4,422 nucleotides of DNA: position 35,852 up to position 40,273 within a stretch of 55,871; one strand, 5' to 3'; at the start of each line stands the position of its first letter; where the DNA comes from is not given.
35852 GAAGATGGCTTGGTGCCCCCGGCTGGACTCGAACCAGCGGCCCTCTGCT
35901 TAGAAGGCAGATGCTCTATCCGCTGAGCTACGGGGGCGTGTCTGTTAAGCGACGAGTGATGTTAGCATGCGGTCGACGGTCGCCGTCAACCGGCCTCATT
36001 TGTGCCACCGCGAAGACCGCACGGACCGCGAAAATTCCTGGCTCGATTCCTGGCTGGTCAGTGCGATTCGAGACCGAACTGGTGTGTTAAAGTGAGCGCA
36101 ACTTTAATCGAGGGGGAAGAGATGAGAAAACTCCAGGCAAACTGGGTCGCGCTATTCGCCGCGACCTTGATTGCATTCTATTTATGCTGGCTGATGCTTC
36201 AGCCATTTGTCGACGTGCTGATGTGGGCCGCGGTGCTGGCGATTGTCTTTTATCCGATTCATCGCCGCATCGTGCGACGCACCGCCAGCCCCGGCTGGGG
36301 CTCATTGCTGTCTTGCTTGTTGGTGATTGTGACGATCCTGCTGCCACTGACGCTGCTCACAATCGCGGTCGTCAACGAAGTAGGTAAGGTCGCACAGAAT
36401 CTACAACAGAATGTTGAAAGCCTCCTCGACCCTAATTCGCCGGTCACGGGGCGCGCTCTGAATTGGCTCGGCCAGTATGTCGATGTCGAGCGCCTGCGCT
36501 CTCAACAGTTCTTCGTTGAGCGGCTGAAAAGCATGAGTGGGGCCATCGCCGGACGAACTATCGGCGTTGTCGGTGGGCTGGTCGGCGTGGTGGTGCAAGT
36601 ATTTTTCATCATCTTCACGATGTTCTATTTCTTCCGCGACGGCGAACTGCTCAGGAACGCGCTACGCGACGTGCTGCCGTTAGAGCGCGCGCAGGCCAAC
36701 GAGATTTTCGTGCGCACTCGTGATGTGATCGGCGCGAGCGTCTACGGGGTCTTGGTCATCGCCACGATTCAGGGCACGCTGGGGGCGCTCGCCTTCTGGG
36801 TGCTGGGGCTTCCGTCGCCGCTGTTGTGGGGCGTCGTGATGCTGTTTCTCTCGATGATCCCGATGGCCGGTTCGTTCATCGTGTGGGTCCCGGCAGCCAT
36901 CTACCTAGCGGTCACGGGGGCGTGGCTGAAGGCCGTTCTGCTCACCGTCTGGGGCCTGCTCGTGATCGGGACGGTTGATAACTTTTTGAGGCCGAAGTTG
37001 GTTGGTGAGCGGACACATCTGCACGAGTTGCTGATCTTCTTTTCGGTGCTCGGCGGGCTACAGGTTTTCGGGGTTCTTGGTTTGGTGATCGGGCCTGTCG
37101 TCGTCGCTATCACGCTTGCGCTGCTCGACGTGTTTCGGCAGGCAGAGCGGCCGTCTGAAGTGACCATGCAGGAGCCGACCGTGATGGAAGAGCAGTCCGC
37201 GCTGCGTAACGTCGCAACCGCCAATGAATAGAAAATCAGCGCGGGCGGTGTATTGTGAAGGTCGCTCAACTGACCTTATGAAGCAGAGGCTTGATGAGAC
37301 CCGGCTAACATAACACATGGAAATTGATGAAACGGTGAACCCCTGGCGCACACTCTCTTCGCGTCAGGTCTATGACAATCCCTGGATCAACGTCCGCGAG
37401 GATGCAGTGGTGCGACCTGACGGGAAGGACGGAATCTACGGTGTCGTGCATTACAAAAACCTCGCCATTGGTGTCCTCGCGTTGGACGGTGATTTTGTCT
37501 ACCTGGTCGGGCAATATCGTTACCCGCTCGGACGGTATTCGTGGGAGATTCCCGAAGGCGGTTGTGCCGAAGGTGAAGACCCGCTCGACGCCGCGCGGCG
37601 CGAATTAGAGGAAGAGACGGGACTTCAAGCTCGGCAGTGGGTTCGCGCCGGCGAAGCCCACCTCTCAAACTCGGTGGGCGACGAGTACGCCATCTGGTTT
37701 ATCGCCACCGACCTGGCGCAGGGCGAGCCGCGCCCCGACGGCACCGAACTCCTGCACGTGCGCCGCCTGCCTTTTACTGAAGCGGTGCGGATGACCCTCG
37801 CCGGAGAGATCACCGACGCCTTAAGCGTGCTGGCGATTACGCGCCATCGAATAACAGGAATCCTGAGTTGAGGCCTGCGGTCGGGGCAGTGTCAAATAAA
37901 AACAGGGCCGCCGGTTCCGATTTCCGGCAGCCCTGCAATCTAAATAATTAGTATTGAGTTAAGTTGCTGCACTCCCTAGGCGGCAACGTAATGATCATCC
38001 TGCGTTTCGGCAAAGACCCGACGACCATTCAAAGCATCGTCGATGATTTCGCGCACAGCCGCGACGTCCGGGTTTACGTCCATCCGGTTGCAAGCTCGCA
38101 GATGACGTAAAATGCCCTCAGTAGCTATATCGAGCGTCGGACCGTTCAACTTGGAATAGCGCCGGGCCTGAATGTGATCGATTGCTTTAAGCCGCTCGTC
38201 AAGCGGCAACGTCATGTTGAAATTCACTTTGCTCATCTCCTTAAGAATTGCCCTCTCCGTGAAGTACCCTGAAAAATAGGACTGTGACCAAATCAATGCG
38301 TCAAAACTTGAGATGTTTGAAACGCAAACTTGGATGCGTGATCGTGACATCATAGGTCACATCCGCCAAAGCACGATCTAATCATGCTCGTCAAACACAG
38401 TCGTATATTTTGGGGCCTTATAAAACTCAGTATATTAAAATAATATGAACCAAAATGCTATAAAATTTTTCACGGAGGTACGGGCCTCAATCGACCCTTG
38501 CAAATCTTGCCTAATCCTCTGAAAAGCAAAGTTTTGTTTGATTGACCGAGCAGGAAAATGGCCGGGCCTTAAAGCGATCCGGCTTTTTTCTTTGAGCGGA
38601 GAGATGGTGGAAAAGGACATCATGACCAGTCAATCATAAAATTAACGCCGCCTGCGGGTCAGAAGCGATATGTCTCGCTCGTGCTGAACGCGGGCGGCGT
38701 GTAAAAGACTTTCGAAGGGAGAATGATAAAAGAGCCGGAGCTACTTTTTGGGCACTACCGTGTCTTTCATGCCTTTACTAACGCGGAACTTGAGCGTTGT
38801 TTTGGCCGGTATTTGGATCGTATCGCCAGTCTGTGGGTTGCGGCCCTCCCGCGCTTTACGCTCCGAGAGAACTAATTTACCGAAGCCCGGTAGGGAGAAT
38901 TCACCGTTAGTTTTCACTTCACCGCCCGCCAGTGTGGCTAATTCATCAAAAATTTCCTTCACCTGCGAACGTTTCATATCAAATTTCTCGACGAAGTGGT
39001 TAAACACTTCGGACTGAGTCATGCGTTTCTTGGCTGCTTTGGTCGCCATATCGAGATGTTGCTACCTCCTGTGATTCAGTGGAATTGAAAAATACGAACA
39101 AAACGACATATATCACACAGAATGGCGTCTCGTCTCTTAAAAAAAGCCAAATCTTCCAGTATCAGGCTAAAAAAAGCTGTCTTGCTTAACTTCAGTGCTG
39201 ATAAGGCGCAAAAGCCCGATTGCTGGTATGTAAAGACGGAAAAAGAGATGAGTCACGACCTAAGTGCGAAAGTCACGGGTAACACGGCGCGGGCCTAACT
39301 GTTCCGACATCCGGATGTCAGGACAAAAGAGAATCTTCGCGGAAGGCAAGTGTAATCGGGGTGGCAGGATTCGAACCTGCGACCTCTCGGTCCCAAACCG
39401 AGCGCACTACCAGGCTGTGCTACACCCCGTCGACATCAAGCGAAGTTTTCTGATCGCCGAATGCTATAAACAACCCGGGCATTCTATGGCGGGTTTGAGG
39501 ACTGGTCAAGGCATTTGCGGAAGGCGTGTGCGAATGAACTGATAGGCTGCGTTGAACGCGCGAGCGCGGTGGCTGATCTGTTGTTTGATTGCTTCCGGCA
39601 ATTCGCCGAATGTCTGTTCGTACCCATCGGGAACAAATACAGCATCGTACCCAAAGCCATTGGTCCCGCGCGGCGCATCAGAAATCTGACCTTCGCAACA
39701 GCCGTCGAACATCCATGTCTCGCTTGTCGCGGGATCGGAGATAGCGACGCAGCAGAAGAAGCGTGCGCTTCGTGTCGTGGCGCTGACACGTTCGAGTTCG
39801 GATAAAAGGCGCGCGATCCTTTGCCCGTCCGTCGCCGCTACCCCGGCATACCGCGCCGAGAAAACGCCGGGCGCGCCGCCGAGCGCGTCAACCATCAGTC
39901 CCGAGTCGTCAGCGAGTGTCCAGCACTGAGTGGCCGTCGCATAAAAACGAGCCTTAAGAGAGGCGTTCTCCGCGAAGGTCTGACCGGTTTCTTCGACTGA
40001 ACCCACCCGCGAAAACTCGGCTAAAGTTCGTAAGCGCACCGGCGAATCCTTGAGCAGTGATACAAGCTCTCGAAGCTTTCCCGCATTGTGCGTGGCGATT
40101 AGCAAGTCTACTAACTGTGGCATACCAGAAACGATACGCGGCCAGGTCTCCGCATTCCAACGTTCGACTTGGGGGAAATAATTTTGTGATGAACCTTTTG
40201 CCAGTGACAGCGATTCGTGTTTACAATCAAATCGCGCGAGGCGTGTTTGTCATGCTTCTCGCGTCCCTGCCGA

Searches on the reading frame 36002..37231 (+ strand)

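Call 57: search_protein_families(library=pfam, proteins=[window:36002-37231:+])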
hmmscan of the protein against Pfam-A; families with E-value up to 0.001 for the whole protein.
window:36002-37231:+ (409 aa): 1 family
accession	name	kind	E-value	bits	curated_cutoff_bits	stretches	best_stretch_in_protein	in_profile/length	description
PF01594.21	AI-2E_transport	-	1.4e-56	192.5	34.3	1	52-378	4-326/327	AI-2E family transporter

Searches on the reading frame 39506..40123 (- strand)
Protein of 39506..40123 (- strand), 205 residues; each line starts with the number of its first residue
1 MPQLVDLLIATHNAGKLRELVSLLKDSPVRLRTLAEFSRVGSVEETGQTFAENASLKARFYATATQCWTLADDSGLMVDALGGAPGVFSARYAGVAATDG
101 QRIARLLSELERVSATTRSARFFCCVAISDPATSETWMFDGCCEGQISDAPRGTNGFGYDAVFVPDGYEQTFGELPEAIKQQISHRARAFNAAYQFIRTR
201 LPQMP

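Call 4: search_protein_families(library=pfam, proteins=[window:39506-40123:-])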
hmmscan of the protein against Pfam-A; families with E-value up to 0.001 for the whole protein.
window:39506-40123:- (205 aa): 1 family
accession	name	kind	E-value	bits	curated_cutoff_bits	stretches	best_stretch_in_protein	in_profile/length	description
PF01725.21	Ham1p_like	-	1e-62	211.8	22.5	1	7-194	1-184/186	Ham1 family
